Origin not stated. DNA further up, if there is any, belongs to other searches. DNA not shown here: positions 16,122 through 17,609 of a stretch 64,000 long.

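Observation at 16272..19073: ftsE-ftsX followed by a coiled-coil secreted protein with a C39-like peptidase domain: an EnvC/PcsB analog with a swapped catalytic module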

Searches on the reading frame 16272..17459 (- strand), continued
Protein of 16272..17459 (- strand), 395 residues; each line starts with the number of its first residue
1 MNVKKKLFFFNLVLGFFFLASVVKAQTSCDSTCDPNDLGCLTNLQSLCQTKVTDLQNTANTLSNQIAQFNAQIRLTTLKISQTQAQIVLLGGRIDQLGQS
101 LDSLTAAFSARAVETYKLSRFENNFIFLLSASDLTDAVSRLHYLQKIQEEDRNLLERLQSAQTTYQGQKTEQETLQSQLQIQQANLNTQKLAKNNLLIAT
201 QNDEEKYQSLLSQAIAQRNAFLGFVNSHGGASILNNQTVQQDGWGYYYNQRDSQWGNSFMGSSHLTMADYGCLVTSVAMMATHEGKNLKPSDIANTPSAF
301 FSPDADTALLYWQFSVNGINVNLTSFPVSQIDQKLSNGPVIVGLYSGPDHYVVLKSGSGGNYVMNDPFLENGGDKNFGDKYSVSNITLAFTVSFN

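Call 71: find_homologous_proteins(query=L036:5001-6185:+, max_evalue=0.001)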
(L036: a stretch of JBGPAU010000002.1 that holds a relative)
Query L036:5001-6185:+ (394 aa): 1515 proteins with E <= 0.001 among 5658 candidates; the best 120 are listed.
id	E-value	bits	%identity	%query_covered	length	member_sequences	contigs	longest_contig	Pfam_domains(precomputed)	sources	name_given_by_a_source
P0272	1.3e-258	875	100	100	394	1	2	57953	PF01551.30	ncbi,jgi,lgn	jgi:peptidoglycan hydrolase CwlO-like protein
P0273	1.0e-200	685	80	94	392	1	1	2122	PF01551.30,PF24568.2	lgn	-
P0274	4.4e-188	643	74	100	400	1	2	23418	PF01551.30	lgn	-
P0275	3.1e-187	640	74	100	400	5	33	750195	PF01551.30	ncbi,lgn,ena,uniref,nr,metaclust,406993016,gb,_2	ncbi:MAG: hypothetical protein UU02_C0004G0022 [Candidatus Woesebacteria bacterium GW2011_GWA1_40_43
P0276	3.8e-186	637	73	100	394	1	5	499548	PF01551.30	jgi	jgi:septal ring factor EnvC (AmiA/AmiB activator)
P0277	2.6e-181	621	71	100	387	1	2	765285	PF01551.30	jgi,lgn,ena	-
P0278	3.3e-180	617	72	100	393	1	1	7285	PF01551.30,PF24568.2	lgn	-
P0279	1.2e-177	609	68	100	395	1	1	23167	PF01551.30,PF24568.2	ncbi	-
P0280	4.4e-177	607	74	95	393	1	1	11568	PF01551.30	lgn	-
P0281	6.4e-176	603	70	99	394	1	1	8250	PF01551.30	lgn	-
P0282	9.5e-176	603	69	99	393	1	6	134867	PF01551.30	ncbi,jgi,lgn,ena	-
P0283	1.7e-174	598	70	94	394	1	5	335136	PF01551.30,PF24568.2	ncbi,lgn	-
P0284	1.9e-174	598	69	100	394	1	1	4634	PF01551.30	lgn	-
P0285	4.1e-174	597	71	94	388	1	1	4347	PF01551.30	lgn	-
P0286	1.7e-169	582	65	100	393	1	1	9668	PF01551.30,PF24568.2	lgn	-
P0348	9.7e-139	481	56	98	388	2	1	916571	PF01551.30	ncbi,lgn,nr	ncbi:MAG: hypothetical protein HY044_02470 [Candidatus Woesebacteria bacterium]|nr:MAG: hypothetical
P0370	1.3e-137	477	55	95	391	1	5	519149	PF01551.30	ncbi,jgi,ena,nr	ncbi:MAG TPA: hypothetical protein VI819_02135 [Patescibacteria group bacterium]|nr:hypothetical pro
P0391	2.5e-136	473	59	98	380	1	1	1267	PF01551.30,PF24568.2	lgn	-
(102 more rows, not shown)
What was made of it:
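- JGI names some of the M23-type relatives 'septal ring factor EnvC' (call 71).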

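Call 72: find_encoding_contigs(protein=P0275, flank=4000, max_places=1)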
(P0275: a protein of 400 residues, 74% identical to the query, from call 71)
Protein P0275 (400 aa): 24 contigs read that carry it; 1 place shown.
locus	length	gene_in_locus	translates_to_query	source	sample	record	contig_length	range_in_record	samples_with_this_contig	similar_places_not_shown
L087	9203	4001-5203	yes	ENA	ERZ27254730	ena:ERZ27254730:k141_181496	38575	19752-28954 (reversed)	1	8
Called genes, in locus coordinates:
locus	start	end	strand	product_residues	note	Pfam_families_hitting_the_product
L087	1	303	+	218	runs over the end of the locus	PF13399:LytR_C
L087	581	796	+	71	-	-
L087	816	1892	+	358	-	PF03462:PCRF, PF00472:RF-1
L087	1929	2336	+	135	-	-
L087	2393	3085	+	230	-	PF02463:SMC_N (faint), PF20720:nSTAND3 (faint), PF00005:ABC_tran, PF13304:AAA_21 (faint)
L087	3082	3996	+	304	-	PF18075:FtsX_ECD, PF02687:FtsX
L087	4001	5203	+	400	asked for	PF01551:Peptidase_M23 (faint)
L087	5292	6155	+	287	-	PF00932:LTD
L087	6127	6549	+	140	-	PF04892:VanZ-LLP1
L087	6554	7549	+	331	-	PF01073:3Beta_HSD, PF01370:Epimerase, PF02719:Polysacc_synt_2, PF04321:RmlD_sub_bind, PF07993:NAD_binding_4 (faint), PF08659:KR (faint), PF13460:NAD_binding_10 (weak), PF16363:GDP_Man_Dehyd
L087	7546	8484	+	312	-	PF00188:CAP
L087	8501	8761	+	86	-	-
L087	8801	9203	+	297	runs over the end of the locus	PF00483:NTP_transferase, PF12804:NTP_transf_3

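Call 73: find_encoding_contigs(protein=P0348, flank=4000, max_places=1)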
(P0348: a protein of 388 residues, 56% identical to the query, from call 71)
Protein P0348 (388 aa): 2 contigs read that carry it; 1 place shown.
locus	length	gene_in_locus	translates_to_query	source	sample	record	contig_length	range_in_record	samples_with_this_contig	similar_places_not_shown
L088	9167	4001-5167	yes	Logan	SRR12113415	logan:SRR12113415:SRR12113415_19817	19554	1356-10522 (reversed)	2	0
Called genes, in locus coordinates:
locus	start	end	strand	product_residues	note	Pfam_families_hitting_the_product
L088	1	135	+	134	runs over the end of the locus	PF00293:NUDIX, PF14815:NUDIX_4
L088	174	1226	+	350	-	PF03462:PCRF, PF00472:RF-1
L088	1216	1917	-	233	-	PF13424:TPR_12 (faint)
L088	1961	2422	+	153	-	-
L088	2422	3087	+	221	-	PF02463:SMC_N (weak), PF00005:ABC_tran, PF13401:AAA_22 (faint), PF13238:AAA_18 (faint), PF13304:AAA_21 (faint)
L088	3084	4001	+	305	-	PF18075:FtsX_ECD, PF02687:FtsX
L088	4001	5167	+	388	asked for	PF01551:Peptidase_M23 (faint)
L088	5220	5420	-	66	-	-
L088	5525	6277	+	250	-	-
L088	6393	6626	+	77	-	PF02367:TsaE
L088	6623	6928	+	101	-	PF00814:TsaD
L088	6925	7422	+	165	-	-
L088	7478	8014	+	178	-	-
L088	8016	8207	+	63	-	PF10055:DUF2292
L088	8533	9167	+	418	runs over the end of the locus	-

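Call 74: find_encoding_contigs(protein=P0370, flank=4000, max_places=1)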
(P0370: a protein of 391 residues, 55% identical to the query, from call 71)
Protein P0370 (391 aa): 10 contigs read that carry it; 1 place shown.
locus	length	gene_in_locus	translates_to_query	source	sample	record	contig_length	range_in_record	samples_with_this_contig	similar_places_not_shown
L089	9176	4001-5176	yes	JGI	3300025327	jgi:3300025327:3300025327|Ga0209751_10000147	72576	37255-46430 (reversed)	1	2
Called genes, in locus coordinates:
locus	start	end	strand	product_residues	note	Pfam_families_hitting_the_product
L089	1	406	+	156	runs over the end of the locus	-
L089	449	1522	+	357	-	PF03462:PCRF, PF00472:RF-1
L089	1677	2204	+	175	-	-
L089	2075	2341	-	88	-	-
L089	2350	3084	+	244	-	PF01637:ATPase_2 (weak), PF13191:AAA_16 (weak), PF20720:nSTAND3 (faint), PF00005:ABC_tran, PF13304:AAA_21 (faint), PF13401:AAA_22 (faint)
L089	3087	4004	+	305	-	PF18075:FtsX_ECD, PF02687:FtsX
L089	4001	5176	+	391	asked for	PF01551:Peptidase_M23 (faint)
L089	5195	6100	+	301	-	-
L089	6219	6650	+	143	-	PF04892:VanZ-LLP1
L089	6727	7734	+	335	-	PF00106:adh_short (weak), PF01073:3Beta_HSD, PF01370:Epimerase, PF02719:Polysacc_synt_2, PF04321:RmlD_sub_bind, PF05368:NmrA (weak), PF07993:NAD_binding_4, PF16363:GDP_Man_Dehyd, +2 more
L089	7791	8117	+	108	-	-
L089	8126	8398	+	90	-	-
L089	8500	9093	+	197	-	-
